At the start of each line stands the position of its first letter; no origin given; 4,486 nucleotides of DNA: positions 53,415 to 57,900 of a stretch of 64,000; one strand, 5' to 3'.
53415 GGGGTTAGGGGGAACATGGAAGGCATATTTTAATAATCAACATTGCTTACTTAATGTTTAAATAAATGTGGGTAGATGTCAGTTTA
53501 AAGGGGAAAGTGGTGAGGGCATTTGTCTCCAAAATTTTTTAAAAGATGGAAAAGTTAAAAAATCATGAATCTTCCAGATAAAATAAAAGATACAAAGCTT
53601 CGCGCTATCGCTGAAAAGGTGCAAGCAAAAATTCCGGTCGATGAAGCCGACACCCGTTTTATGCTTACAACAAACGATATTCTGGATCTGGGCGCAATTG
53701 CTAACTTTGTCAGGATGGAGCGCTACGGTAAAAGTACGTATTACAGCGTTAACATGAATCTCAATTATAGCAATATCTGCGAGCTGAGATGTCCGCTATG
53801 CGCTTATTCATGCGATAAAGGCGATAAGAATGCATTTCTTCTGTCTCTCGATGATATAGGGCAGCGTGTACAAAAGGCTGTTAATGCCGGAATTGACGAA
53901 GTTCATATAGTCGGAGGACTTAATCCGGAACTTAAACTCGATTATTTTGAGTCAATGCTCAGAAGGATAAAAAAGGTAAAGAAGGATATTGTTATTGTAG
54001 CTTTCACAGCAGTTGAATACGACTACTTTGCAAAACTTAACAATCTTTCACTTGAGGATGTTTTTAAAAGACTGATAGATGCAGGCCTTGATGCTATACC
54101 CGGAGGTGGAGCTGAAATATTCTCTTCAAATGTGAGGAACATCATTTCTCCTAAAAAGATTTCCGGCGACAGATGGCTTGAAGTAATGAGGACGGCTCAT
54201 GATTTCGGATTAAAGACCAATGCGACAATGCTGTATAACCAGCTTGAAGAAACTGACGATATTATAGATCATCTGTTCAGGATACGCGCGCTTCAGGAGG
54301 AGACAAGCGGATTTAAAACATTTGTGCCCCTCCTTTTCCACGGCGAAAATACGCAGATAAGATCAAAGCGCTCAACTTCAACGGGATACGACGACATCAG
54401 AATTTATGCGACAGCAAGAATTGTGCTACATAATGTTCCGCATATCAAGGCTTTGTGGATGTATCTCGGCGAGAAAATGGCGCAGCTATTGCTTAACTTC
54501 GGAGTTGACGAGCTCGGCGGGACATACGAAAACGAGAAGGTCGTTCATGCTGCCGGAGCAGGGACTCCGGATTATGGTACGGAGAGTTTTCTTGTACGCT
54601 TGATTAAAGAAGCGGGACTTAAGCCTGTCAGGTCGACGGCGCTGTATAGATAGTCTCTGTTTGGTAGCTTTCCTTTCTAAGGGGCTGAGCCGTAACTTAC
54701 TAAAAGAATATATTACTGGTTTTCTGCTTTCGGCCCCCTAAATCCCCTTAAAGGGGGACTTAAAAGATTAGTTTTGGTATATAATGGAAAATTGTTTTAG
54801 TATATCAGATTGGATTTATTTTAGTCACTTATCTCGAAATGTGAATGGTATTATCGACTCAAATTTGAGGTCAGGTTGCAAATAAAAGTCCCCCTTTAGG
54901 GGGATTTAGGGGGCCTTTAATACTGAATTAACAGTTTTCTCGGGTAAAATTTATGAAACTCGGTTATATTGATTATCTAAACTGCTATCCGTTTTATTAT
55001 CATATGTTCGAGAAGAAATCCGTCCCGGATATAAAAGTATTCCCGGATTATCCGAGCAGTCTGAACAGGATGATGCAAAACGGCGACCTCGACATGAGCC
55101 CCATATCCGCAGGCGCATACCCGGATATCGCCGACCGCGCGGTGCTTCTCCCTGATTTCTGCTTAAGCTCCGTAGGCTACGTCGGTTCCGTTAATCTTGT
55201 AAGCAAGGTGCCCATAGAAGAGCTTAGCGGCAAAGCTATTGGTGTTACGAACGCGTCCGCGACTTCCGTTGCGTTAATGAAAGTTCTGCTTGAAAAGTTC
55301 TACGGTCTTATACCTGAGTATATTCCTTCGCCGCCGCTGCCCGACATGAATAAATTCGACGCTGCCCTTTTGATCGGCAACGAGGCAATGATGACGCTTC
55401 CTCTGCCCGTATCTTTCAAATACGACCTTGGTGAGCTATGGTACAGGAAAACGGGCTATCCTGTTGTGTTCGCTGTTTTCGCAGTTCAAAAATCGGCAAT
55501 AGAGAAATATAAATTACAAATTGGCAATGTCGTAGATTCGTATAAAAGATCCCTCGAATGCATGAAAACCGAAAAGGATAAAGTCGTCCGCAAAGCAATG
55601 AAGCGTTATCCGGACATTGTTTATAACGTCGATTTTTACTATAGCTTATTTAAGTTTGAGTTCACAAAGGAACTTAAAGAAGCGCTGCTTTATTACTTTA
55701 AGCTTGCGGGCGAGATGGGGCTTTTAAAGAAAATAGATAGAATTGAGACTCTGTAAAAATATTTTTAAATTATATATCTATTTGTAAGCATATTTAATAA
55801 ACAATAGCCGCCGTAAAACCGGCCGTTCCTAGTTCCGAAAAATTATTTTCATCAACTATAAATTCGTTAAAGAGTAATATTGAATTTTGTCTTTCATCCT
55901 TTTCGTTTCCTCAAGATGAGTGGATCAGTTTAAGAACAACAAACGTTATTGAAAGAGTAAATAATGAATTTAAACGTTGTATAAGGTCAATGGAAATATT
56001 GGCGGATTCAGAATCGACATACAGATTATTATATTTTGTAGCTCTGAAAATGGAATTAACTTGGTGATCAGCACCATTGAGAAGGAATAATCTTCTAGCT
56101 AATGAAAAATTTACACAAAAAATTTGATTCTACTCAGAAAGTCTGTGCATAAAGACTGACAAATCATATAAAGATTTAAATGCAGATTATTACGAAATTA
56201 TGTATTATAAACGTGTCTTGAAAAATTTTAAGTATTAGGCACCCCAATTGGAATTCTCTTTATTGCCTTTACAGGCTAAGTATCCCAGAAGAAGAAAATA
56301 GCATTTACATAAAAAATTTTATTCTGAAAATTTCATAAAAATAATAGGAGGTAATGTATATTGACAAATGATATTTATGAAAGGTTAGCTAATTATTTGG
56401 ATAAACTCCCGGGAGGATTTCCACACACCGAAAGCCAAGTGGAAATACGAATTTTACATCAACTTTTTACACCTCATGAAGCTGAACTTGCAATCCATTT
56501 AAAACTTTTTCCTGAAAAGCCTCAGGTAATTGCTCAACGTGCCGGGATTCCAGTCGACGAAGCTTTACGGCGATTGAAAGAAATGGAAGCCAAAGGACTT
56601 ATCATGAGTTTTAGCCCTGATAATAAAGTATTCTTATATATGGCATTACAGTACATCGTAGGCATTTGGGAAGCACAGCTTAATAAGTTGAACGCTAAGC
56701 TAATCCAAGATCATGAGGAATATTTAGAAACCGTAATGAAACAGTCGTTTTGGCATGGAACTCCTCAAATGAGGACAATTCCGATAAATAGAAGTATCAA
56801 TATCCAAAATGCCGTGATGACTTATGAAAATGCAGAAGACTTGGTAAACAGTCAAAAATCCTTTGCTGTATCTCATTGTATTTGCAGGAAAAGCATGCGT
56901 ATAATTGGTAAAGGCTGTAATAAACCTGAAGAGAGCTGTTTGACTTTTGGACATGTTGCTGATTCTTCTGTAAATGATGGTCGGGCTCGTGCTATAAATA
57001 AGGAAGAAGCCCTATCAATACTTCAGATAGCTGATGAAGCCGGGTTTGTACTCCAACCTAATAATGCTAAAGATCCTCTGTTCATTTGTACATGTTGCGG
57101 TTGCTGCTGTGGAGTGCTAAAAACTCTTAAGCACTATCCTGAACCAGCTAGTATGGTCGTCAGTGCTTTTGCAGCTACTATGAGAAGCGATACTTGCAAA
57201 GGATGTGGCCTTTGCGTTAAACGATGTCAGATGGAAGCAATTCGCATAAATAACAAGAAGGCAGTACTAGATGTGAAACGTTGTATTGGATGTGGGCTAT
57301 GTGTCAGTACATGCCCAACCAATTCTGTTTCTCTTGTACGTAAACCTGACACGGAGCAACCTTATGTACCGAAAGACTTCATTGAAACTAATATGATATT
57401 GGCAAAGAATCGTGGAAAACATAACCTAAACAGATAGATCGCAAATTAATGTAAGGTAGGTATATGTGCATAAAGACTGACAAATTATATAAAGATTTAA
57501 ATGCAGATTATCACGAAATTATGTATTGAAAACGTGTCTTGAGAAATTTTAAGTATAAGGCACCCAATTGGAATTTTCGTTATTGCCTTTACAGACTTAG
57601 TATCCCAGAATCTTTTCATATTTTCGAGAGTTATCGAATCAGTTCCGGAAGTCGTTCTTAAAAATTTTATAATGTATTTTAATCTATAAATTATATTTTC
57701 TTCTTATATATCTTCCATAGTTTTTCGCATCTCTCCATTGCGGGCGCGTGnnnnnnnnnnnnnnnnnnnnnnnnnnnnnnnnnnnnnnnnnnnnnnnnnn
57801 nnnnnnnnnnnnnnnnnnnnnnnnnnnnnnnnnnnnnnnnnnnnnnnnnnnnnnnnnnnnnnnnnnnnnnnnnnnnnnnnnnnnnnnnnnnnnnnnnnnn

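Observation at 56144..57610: Codon-atypical 4Fe-4S gene bracketed exactly by ~147-bp direct repeats inside the menaquinone cluster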

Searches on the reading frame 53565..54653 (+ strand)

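Call 6: search_protein_families(library=pfam, proteins=[window:53565-54653:+])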
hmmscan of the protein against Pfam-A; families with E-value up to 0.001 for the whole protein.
window:53565-54653:+ (362 aa): 2 families
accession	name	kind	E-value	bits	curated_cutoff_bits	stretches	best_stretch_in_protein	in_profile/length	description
PF04055.27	Radical_SAM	-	1.2e-17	65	29.5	1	67-236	2-161/166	Radical SAM superfamily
PF19288.4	CofH_C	-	3.8e-17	62.7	27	1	248-361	2-116/125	CofH/MqnC C-terminal region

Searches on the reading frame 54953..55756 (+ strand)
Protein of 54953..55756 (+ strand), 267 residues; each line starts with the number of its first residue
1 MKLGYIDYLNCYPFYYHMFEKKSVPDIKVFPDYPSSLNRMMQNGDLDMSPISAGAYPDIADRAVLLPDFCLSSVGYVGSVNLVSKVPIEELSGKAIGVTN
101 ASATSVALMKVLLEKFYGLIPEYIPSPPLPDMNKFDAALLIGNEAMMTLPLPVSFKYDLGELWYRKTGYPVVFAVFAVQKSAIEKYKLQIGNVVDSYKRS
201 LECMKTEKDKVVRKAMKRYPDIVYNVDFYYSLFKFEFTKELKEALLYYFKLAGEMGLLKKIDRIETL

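Call 6: search_protein_families(library=pfam, proteins=[window:54953-55756:+])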
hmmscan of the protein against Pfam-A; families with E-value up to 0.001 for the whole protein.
window:54953-55756:+ (267 aa): 1 family
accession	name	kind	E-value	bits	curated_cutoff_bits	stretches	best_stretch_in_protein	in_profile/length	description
PF02621.19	VitK2_biosynth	-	1.4e-58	198.8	26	1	1-253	1-251/252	Menaquinone biosynthesis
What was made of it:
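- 54953..55756 (+): Left native flank: mqnD (chorismate dehydratase, futalosine pathway). PF02621, E 1e-58 (call 6).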

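Call 13: list_cluster_members(proteins=[P0001, window:54953-55756:+, window:57684-59093:-])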
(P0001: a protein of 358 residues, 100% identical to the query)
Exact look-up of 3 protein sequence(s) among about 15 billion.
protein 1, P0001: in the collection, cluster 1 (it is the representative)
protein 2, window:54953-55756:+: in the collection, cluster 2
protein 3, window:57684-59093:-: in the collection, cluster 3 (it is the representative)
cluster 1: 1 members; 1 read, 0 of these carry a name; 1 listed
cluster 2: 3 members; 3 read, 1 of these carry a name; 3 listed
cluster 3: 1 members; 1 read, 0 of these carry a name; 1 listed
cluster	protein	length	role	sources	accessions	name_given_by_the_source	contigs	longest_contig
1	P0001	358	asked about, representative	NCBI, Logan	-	-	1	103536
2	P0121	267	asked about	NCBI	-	-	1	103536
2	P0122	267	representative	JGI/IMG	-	chorismate dehydratase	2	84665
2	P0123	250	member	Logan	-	-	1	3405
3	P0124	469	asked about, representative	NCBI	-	-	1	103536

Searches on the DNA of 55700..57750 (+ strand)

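Call 31: search_dna_similar(query=window:55757-57683:+, collection=plasmids, mode=distant, max_rows=15)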
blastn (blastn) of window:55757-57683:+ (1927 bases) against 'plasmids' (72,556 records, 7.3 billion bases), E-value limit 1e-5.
No match.
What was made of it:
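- Tried and rejected: No similarity in plasmids (call 31).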

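Call 81: search_rna_families(source=window, start=55700, end=57750, threshold=evalue, max_evalue=1)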
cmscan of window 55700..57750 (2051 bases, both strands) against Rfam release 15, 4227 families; matches with E-value up to 1: 2.
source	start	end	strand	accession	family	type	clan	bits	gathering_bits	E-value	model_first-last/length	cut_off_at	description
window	57279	57371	-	RF00427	SCARNA23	Gene; snRNA; snoRNA; scaRNA;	-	24.8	60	0.027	1-125/125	no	Small Cajal body specific RNA 23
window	55745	55835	-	RF01420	snoR113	Gene; snRNA; snoRNA; CD-box;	-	21.2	47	0.18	1-103/103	no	Small nucleolar RNA snoR113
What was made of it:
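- On Structured regulatory RNA / riboswitch in the repeat: No hit inside the repeats at E up to 1 (call 81).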
